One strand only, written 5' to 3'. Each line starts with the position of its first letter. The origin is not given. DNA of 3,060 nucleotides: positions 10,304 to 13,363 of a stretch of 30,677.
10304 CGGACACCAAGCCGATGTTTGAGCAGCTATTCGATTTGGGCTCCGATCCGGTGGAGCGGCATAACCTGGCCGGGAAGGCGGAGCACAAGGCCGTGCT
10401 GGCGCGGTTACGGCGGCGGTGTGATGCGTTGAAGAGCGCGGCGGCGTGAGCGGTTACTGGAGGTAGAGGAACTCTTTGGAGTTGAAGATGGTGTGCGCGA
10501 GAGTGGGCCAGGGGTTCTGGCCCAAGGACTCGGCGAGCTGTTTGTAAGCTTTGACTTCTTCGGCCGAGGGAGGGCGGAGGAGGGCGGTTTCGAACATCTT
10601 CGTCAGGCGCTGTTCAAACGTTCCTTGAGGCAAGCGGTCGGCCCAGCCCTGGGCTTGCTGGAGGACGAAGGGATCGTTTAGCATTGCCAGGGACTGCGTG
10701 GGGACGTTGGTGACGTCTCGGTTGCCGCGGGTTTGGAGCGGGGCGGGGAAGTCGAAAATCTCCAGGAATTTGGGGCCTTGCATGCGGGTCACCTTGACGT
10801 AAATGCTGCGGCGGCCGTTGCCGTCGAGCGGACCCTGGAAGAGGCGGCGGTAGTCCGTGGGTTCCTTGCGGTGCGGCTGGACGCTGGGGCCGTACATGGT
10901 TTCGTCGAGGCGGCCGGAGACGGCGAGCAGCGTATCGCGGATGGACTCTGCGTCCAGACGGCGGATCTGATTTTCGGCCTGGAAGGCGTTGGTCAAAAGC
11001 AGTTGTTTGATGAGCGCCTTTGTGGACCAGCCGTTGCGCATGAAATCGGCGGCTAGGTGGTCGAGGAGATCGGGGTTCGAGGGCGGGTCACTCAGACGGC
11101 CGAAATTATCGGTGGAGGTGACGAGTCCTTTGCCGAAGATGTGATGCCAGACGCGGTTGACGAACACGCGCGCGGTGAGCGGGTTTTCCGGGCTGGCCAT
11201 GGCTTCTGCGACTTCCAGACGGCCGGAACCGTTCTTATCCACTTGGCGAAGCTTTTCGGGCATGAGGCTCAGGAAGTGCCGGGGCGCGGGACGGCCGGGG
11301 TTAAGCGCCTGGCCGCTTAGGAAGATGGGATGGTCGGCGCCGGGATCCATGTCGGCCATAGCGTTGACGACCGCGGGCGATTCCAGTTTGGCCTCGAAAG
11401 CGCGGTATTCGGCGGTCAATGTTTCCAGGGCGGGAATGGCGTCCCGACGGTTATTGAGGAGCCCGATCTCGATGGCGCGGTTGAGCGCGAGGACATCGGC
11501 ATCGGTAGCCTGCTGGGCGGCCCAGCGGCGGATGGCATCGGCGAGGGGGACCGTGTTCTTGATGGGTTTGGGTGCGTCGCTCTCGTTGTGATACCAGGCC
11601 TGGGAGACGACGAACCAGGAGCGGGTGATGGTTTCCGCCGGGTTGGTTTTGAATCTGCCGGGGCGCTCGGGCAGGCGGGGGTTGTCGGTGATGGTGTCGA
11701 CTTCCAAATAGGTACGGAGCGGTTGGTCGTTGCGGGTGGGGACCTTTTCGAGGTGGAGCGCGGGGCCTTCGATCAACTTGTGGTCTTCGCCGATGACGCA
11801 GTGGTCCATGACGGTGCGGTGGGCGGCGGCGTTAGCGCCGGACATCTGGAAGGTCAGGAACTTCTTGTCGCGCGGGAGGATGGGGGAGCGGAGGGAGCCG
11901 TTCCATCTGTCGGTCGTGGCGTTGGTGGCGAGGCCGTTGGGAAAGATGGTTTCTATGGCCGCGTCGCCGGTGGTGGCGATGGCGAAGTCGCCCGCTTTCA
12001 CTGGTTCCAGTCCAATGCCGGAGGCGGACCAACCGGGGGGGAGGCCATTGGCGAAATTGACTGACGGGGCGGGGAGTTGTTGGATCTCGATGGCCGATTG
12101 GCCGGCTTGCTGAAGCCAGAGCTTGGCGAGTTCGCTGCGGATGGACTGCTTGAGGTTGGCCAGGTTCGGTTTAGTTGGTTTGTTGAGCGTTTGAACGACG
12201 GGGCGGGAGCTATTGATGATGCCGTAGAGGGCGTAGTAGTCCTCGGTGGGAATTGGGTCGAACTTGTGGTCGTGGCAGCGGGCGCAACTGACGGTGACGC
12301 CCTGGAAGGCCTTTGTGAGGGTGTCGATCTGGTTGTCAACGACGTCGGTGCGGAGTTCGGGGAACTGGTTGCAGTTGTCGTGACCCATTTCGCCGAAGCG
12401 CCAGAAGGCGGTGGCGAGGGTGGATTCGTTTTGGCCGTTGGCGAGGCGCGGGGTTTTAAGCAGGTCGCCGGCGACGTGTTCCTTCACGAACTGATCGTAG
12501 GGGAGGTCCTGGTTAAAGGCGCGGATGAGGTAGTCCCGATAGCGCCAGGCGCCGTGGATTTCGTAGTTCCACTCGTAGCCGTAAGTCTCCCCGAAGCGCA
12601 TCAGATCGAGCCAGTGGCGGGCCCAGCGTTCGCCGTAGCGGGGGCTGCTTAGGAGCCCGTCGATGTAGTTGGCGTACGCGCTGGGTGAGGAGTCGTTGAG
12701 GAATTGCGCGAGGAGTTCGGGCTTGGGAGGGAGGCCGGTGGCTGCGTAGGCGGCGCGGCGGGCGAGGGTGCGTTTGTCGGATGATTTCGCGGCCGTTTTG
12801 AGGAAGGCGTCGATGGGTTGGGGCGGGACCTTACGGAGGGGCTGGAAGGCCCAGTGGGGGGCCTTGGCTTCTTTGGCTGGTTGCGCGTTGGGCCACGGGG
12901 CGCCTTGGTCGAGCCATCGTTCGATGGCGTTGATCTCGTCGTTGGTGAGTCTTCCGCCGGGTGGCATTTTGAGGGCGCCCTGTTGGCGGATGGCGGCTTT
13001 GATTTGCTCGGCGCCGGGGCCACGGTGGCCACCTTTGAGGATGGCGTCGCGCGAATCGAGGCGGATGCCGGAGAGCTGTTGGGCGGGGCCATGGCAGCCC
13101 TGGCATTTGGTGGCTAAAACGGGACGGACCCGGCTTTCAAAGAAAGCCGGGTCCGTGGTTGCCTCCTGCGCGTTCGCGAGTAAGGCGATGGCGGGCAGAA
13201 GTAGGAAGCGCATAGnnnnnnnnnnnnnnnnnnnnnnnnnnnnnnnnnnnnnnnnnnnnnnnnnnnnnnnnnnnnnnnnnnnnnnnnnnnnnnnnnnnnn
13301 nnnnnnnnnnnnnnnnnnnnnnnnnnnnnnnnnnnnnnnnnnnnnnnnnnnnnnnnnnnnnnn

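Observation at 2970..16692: Candidate uncharacterised envelope system: TonB-dependent receptors + di-heme PSD1 protein + DUF1501 + sulfatase, without SusD or glycoside hydrolases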

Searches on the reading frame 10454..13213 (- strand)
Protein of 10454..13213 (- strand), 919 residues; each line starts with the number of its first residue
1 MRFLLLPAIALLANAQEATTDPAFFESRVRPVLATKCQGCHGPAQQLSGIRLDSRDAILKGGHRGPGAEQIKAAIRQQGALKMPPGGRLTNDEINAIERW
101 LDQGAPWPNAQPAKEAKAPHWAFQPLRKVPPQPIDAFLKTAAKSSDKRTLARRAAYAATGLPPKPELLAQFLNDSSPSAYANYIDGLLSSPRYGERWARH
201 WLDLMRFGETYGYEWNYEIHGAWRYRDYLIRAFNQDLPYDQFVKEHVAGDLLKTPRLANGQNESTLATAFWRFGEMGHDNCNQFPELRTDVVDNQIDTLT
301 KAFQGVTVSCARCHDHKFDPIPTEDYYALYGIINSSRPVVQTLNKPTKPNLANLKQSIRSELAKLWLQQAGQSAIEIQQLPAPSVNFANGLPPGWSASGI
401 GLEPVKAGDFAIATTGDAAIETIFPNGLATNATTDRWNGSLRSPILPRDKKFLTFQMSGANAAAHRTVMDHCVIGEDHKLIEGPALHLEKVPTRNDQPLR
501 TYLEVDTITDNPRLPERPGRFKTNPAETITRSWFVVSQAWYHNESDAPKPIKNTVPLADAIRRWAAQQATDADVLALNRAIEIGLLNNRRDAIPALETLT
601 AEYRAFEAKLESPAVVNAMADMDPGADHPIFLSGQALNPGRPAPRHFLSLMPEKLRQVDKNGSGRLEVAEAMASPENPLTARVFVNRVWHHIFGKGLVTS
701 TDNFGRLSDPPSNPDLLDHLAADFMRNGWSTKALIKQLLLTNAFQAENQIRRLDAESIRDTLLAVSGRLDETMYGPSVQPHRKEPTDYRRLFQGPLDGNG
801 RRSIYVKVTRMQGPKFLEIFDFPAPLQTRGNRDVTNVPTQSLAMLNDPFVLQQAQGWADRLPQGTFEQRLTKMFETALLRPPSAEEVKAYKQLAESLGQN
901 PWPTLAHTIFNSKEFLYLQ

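Call 3: search_protein_families(library=pfam, proteins=[window:10454-13213:-], max_evalue=0.01)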
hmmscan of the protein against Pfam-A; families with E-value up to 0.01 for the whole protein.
window:10454-13213:- (919 aa): 4 families
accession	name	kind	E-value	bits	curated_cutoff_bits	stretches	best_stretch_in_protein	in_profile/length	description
PF07587.16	PSD1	-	6e-72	242.4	28.5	1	664-893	1-243/244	Protein of unknown function (DUF1553)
PF07583.16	PSCyt2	-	9.4e-69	232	29.8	1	141-336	17-207/209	Protein of unknown function (DUF1549)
PF13442.11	Cytochrome_CBB3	-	4.4e-06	27.4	27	1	32-101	9-68/68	Cytochrome C oxidase, cbb3-type, subunit III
PF07635.16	PSCyt1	-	1.2e-05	26.2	22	1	37-85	1-57/59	Planctomycete cytochrome C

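Call 82: search_protein_families(library=ncbifam, proteins=[window:10454-13213:-], max_evalue=0.00001)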
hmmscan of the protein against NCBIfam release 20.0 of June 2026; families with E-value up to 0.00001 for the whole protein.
window:10454-13213:- (919 aa): 0 families
